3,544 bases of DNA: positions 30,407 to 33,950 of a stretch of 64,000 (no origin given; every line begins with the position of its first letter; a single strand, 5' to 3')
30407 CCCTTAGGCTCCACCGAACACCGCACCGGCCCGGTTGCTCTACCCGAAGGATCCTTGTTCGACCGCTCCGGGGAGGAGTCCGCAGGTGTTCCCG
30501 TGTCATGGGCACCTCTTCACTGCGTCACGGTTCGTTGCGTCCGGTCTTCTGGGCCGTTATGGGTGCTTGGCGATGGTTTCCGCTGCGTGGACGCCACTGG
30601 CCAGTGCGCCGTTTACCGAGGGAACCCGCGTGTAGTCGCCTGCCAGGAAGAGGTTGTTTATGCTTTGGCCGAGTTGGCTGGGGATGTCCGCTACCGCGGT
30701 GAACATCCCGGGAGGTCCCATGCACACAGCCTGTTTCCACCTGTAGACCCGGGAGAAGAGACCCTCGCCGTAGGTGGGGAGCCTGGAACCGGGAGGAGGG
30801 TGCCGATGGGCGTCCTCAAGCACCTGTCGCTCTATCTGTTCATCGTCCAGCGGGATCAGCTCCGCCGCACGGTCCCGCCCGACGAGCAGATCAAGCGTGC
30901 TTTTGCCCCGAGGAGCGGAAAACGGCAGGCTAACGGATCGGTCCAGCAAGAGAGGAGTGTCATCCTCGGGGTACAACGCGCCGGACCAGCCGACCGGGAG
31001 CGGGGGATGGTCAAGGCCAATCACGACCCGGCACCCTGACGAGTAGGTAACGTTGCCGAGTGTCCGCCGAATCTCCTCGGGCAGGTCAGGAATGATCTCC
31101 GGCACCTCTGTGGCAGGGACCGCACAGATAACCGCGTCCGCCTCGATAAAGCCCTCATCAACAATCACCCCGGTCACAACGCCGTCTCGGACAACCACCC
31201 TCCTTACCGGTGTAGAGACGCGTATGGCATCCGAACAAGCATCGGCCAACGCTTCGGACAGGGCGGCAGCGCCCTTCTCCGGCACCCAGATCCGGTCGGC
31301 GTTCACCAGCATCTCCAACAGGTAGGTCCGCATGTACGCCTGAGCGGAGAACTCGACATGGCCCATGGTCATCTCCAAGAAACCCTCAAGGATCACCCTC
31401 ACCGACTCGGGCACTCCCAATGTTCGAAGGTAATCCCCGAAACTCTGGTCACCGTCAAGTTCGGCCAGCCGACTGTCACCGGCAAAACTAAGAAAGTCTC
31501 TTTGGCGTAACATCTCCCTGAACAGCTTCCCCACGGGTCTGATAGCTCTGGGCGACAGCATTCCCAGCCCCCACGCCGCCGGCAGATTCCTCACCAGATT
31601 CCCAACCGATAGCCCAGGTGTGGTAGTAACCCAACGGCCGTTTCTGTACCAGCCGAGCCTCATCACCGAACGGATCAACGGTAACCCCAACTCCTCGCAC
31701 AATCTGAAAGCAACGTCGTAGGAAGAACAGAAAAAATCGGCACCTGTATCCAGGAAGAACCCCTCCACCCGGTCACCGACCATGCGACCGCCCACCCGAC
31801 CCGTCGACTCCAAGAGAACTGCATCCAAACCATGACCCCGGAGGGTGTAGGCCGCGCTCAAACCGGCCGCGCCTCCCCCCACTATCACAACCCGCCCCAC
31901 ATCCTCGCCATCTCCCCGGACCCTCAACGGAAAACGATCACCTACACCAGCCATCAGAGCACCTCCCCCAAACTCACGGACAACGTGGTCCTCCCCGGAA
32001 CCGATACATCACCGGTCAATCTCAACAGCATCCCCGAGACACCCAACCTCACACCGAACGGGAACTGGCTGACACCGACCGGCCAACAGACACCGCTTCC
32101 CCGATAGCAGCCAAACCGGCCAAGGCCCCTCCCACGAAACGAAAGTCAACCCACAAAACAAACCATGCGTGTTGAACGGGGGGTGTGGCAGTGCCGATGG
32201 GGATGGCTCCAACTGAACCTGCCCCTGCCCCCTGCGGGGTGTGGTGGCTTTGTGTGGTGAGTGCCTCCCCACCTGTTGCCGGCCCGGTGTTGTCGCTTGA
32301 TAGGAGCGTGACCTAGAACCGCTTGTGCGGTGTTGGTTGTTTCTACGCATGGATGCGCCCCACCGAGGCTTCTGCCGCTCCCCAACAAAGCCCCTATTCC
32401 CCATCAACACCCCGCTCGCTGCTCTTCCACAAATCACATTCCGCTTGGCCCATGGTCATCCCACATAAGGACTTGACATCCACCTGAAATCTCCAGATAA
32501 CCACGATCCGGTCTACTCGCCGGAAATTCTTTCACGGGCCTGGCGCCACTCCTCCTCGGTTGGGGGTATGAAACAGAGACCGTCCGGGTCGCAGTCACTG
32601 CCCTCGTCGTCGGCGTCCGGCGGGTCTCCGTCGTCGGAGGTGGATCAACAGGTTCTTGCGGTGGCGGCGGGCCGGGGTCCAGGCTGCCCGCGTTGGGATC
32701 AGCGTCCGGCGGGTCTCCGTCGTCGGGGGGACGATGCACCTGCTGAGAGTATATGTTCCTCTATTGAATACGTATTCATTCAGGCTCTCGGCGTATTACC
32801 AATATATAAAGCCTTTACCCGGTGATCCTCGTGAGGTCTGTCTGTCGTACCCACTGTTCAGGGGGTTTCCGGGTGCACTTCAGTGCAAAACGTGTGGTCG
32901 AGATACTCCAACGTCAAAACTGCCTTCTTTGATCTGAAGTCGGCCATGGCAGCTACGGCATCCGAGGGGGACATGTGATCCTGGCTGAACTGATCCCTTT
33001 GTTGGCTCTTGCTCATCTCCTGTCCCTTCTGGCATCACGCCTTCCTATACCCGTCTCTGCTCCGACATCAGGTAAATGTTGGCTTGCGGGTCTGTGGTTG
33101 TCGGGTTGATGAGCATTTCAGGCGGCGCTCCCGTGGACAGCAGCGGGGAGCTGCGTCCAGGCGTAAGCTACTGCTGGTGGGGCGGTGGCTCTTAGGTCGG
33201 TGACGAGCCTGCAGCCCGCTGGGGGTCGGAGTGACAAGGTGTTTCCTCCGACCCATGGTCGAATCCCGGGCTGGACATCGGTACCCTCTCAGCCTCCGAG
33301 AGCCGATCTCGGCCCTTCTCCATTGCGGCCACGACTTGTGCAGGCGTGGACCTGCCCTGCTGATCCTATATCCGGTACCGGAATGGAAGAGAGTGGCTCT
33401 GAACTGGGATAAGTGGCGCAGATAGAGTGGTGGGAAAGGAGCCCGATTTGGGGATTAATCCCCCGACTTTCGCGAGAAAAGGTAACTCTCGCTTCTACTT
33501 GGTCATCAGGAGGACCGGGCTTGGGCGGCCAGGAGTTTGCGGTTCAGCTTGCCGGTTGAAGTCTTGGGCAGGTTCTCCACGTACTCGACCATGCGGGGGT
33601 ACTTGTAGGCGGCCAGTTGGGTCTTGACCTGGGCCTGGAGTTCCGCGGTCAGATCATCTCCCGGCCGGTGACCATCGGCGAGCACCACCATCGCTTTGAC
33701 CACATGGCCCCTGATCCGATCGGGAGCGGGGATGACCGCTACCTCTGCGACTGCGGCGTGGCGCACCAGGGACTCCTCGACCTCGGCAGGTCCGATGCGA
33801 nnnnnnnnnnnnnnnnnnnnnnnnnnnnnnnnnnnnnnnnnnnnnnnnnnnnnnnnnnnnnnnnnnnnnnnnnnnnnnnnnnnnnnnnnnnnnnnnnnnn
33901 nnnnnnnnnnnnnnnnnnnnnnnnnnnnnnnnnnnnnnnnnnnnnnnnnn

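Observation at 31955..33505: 1.5-kb ORF-poor island between the FAD oxidoreductase and acyl-CoA synthetase genes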

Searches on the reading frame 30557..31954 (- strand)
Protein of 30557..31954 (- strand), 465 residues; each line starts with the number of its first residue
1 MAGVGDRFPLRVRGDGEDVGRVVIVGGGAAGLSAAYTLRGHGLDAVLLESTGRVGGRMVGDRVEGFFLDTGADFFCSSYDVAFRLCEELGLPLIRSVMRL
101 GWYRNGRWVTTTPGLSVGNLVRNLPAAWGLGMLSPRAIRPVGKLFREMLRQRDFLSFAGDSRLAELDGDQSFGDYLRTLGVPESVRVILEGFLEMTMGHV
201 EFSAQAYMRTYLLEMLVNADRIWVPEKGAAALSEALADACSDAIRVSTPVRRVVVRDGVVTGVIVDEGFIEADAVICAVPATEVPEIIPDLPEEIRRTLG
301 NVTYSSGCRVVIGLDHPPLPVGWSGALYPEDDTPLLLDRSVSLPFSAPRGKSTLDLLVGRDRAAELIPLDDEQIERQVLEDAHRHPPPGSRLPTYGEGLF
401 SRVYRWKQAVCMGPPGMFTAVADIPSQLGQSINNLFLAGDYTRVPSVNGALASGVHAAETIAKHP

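Call 10: search_protein_families(library=pfam, proteins=[window:30557-31954:-], max_evalue=1)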
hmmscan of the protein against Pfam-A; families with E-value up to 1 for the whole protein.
window:30557-31954:- (465 aa): 13 families
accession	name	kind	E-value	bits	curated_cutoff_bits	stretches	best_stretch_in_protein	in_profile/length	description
PF01593.30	Amino_oxidase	-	3.6e-48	165.4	19.8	1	30-461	2-442/443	Flavin containing amine oxidoreductase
PF13450.12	NAD_binding_8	-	2.2e-13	50.7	21.9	1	24-89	1-68/68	NAD(P)-binding Rossmann-like domain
PF00890.30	FAD_binding_2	-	2.6e-08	33.9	20.4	1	22-57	2-37/414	FAD binding domain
PF12831.13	FAD_oxidored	-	9.7e-07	28.9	27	1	22-66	2-46/416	FAD dependent oxidoreductase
PF01266.30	DAO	-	1.1e-06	28.9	27.9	1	21-55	1-35/353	FAD dependent oxidoreductase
PF07992.20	Pyr_redox_2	-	3.8e-05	23.7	26.1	1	21-58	2-35/291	Pyridine nucleotide-disulphide oxidoreductase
PF03486.20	HI0933_like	-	0.00016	21.6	50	1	21-57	2-38/244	HI0933-like protein Rossmann domain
PF01946.23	Thi4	-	0.00073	19.3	26.2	1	22-59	20-58/235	Thi4 family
PF00070.33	Pyr_redox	-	0.0022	18.9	22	1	21-59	1-38/82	Pyridine nucleotide-disulphide oxidoreductase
PF01494.25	FAD_binding_3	-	0.0037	17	22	1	22-51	4-33/349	FAD binding domain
PF13738.12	Pyr_redox_3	-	0.0059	16.3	30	1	23-51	1-30/305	Pyridine nucleotide-disulphide oxidoreductase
PF01134.28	GIDA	-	0.0093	15.5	22.1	1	22-51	2-32/391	Glucose inhibited division protein A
PF05834.18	Lycopene_cycl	-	0.84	9.1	23.4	1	22-51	2-33/380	Lycopene cyclase protein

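Call 12: find_encoding_contigs(protein=window:30557-31954:-, flank=6000, max_places=6)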
Protein window:30557-31954:- (465 aa): no gene with exactly this product is on record in the collection.

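Call 14: find_related_loci(query=window:30557-31954:-, collection=genome_contigs, flank=10000)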
Query window:30557-31954:- (465 aa) in genome_contigs; peptide patterns used: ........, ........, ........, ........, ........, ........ (x = any residue, [..] = any of these).
215 stretches matched a pattern; 48 encode a relative of the query (tblastn E <= 1e-3); 48 distinct loci.
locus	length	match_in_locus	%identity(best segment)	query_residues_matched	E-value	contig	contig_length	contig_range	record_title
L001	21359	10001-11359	72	13-465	0e+0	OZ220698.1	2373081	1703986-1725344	MAG: Dehalococcoidia bacterium isolate 1c31877f-31fb-4be5-889e-2983ccd84c47 genome assembly, chromosome: 1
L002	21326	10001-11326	73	21-462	0e+0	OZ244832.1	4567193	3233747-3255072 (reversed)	MAG: Candidatus Aldehydirespirator sp. isolate 45bd059b-89eb-4db7-924e-096435c6defb genome assembly, chromosome: 1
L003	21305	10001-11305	71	21-455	0e+0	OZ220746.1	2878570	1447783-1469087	MAG: Rhodothermales bacterium isolate 9cc831bd-bc70-4893-94b0-cd5ea3f684b8 genome assembly, chromosome: 1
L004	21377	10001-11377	71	4-462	0e+0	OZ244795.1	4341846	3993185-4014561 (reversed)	MAG: Dehalococcoidia bacterium isolate 888037fe-99b5-4f1c-be9c-829ee1fba83a genome assembly, chromosome: 1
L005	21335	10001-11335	71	18-462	0e+0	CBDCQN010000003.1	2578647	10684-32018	MAG: Dehalococcoidia bacterium isolate 997938ad-5f2c-4502-9bad-db81906396c3 genome assembly, contig: contig_3, whole gen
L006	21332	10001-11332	71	19-462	0e+0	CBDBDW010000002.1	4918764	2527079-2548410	MAG: Gammaproteobacteria bacterium isolate 554e3a7e-5989-4f2a-9094-f6ca052332fc genome assembly, contig: contig_2, whole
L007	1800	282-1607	71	22-463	0e+0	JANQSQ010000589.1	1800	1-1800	MAG: Rhodothermales bacterium isolate IP30a_bin.15 k99_1082546, whole genome shotgun sequence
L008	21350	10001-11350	68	7-458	0e+0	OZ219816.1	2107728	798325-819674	MAG: Vicinamibacteria bacterium isolate 9f2a63bf-6400-4679-989b-6d6b125ab8ea genome assembly, chromosome: 2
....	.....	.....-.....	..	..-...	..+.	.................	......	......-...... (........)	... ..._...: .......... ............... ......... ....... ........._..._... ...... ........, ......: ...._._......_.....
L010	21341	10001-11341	67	18-462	0e+0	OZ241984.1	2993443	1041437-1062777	MAG: Dehalococcoidia bacterium isolate 5542707f-ee61-4c35-afd0-62f990c66a60 genome assembly, chromosome: 1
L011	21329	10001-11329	69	18-461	0e+0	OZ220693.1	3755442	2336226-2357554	MAG: Dehalococcoidia bacterium isolate bb874fd2-ee0c-4288-94b4-44cbacb43f92 genome assembly, chromosome: 1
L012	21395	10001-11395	65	3-459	0e+0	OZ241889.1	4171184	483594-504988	MAG: Candidatus Latescibacterota bacterium isolate a6571e9c-9daa-46aa-896f-7a9a109786f8 genome assembly, chromosome: 1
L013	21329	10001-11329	66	13-455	0e+0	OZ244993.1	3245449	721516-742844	MAG: Rhodothermales bacterium isolate ceceef6d-0efe-4d9a-b7e8-778d3fd0e989 genome assembly, chromosome: 1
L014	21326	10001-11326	69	21-462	0e+0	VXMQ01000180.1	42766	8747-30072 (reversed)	MAG: Candidatus Palauibacter denitrificans isolate SB0661_bin_40 NODE_946_length_42766_cov_59.041675, whole genome shotg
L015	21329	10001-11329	68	21-463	0e+0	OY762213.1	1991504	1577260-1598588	MAG: Dehalococcoidia bacterium isolate 03469a5e-dcd7-4577-8116-c1a2ee551a24 genome assembly, chromosome: 1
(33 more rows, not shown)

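Call 41: search_protein_families(library=pfam, max_evalue=1, proteins=[L049:5828-6805:+])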
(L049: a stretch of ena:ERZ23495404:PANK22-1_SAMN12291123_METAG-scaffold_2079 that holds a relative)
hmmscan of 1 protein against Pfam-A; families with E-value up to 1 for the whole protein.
L049:5828-6805:+ (326 aa): 4 families
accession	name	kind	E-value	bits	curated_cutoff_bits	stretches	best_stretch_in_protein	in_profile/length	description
PF00395.25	SLH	-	1.7e-11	44.3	20.8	3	97-142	1-44/44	S-layer homology domain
PF03913.18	Ragweed_pollen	-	6.2e-06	26.5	25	2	184-197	18-31/44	Ragweed group 5 pollen allergen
PF07878.17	RHH_5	-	0.066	13.4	26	0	190-208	18-37/43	CopG-like RHH_1 or ribbon-helix-helix domain, RHH_5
PF12752.12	SUZ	-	0.29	12.3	25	0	313-326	41-54/56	SUZ domain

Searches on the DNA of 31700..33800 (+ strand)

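Call 5: search_rna_families(source=window, start=31700, end=33800, threshold=evalue, max_evalue=5, show_alignments=3)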
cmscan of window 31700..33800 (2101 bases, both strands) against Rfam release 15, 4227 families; matches with E-value up to 5: 1.
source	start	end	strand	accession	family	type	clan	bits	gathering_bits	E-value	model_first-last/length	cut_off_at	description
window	31879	31931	-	RF01276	sR53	Gene; snRNA; snoRNA; CD-box;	-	13.8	49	4.1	1-60/60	no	Small nucleolar RNA sR53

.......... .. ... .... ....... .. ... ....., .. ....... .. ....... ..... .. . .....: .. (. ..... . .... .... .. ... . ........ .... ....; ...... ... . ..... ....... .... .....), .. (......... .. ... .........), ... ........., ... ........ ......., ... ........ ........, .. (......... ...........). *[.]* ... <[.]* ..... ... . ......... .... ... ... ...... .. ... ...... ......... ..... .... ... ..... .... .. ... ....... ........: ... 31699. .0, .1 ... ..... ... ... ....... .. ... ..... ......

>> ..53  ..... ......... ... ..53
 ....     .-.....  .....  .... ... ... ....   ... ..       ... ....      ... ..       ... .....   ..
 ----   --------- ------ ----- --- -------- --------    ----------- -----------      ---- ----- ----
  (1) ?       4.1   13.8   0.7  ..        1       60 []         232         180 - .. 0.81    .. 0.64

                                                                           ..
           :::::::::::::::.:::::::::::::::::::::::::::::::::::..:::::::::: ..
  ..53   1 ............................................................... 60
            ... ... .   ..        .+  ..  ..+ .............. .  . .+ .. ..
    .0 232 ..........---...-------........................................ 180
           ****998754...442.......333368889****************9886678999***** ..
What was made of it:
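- On Known non-coding RNA family (Rfam 15): The only match was a chance one at E = 4.1 and 13.8 bits, against a gathering score of 49 (call 5).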

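Call 58: search_dna_similar(query=window:31955-33505:+, collection=plasmids, mode=distant, max_rows=8)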
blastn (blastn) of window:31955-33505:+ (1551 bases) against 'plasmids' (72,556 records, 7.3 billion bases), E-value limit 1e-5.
No match.

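Call 59: search_dna_similar(query=window:31955-33505:+, collection=phages, mode=distant, max_rows=8)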
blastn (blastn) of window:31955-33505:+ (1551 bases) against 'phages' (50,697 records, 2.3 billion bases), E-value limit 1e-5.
No match.
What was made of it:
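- On Mobile-element scar (IS, transposon or prophage remnant): There were no matches in plasmids or phages (calls 58, 59).
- Tried and rejected: Both were empty (calls 58, 59).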

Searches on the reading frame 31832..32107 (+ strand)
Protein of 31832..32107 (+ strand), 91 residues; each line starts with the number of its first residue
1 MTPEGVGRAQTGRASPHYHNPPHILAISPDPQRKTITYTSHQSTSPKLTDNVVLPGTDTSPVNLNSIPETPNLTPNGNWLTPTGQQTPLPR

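Call 10: search_protein_families(library=pfam, proteins=[window:31832-32107:+], max_evalue=1)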
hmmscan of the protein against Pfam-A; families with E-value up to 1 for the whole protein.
window:31832-32107:+ (91 aa): 0 families

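Call 41: search_protein_families(library=pfam, max_evalue=1, proteins=[L049:5828-6805:+])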
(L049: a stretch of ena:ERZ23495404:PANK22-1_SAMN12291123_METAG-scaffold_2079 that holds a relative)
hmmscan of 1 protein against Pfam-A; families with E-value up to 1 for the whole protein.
L049:5828-6805:+ (326 aa): 4 families
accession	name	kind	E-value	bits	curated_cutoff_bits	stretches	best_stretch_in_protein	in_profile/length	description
PF00395.25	SLH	-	1.7e-11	44.3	20.8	3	97-142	1-44/44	S-layer homology domain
PF03913.18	Ragweed_pollen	-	6.2e-06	26.5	25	2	184-197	18-31/44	Ragweed group 5 pollen allergen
PF07878.17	RHH_5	-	0.066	13.4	26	0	190-208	18-37/43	CopG-like RHH_1 or ribbon-helix-helix domain, RHH_5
PF12752.12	SUZ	-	0.29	12.3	25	0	313-326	41-54/56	SUZ domain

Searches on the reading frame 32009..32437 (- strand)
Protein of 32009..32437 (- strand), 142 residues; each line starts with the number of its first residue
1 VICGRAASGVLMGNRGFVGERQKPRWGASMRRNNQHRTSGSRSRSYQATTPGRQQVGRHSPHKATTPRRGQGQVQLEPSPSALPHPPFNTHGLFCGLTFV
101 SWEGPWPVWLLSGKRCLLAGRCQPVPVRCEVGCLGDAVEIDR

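Call 10: search_protein_families(library=pfam, proteins=[window:32009-32437:-], max_evalue=1)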
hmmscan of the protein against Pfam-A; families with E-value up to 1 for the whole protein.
window:32009-32437:- (142 aa): 0 families

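Call 41: search_protein_families(library=pfam, max_evalue=1, proteins=[L049:5828-6805:+])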
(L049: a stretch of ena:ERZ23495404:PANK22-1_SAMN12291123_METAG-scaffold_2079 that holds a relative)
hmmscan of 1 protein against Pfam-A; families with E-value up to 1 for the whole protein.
L049:5828-6805:+ (326 aa): 4 families
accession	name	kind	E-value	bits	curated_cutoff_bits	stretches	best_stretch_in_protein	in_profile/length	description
PF00395.25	SLH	-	1.7e-11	44.3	20.8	3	97-142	1-44/44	S-layer homology domain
PF03913.18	Ragweed_pollen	-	6.2e-06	26.5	25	2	184-197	18-31/44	Ragweed group 5 pollen allergen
PF07878.17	RHH_5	-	0.066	13.4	26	0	190-208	18-37/43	CopG-like RHH_1 or ribbon-helix-helix domain, RHH_5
PF12752.12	SUZ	-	0.29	12.3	25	0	313-326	41-54/56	SUZ domain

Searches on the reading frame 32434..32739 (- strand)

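Call 10: search_protein_families(library=pfam, proteins=[window:32434-32739:-], max_evalue=1)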
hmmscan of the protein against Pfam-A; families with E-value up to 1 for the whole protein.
window:32434-32739:- (101 aa): 0 families

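Call 41: search_protein_families(library=pfam, max_evalue=1, proteins=[L049:5828-6805:+])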
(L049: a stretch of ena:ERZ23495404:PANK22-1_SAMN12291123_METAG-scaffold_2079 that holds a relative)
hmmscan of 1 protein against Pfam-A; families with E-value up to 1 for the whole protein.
L049:5828-6805:+ (326 aa): 4 families
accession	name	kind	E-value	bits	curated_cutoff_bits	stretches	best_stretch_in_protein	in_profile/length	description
PF00395.25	SLH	-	1.7e-11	44.3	20.8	3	97-142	1-44/44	S-layer homology domain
PF03913.18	Ragweed_pollen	-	6.2e-06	26.5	25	2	184-197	18-31/44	Ragweed group 5 pollen allergen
PF07878.17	RHH_5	-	0.066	13.4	26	0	190-208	18-37/43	CopG-like RHH_1 or ribbon-helix-helix domain, RHH_5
PF12752.12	SUZ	-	0.29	12.3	25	0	313-326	41-54/56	SUZ domain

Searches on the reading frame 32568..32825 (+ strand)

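Call 10: search_protein_families(library=pfam, proteins=[window:32568-32825:+], max_evalue=1)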
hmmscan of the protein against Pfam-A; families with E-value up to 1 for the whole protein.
window:32568-32825:+ (85 aa): 0 families

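Call 41: search_protein_families(library=pfam, max_evalue=1, proteins=[L049:5828-6805:+])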
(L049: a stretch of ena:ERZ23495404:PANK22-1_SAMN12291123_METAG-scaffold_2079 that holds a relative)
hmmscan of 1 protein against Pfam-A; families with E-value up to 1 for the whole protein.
L049:5828-6805:+ (326 aa): 4 families
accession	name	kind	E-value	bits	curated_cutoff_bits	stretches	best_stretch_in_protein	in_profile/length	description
PF00395.25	SLH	-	1.7e-11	44.3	20.8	3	97-142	1-44/44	S-layer homology domain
PF03913.18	Ragweed_pollen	-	6.2e-06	26.5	25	2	184-197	18-31/44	Ragweed group 5 pollen allergen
PF07878.17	RHH_5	-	0.066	13.4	26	0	190-208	18-37/43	CopG-like RHH_1 or ribbon-helix-helix domain, RHH_5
PF12752.12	SUZ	-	0.29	12.3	25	0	313-326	41-54/56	SUZ domain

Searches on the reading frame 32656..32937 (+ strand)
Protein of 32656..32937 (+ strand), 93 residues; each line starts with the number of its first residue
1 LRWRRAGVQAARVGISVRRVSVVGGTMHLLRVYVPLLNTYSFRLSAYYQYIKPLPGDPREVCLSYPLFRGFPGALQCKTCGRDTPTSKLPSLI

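Call 10: search_protein_families(library=pfam, proteins=[window:32656-32937:+], max_evalue=1)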
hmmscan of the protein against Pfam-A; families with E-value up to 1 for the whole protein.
window:32656-32937:+ (93 aa): 0 families

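Call 41: search_protein_families(library=pfam, max_evalue=1, proteins=[L049:5828-6805:+])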
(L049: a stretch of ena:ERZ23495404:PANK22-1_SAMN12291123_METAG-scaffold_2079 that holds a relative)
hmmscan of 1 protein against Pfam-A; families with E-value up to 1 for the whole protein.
L049:5828-6805:+ (326 aa): 4 families
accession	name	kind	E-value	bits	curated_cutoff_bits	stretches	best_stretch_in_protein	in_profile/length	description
PF00395.25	SLH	-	1.7e-11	44.3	20.8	3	97-142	1-44/44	S-layer homology domain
PF03913.18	Ragweed_pollen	-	6.2e-06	26.5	25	2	184-197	18-31/44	Ragweed group 5 pollen allergen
PF07878.17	RHH_5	-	0.066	13.4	26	0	190-208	18-37/43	CopG-like RHH_1 or ribbon-helix-helix domain, RHH_5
PF12752.12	SUZ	-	0.29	12.3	25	0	313-326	41-54/56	SUZ domain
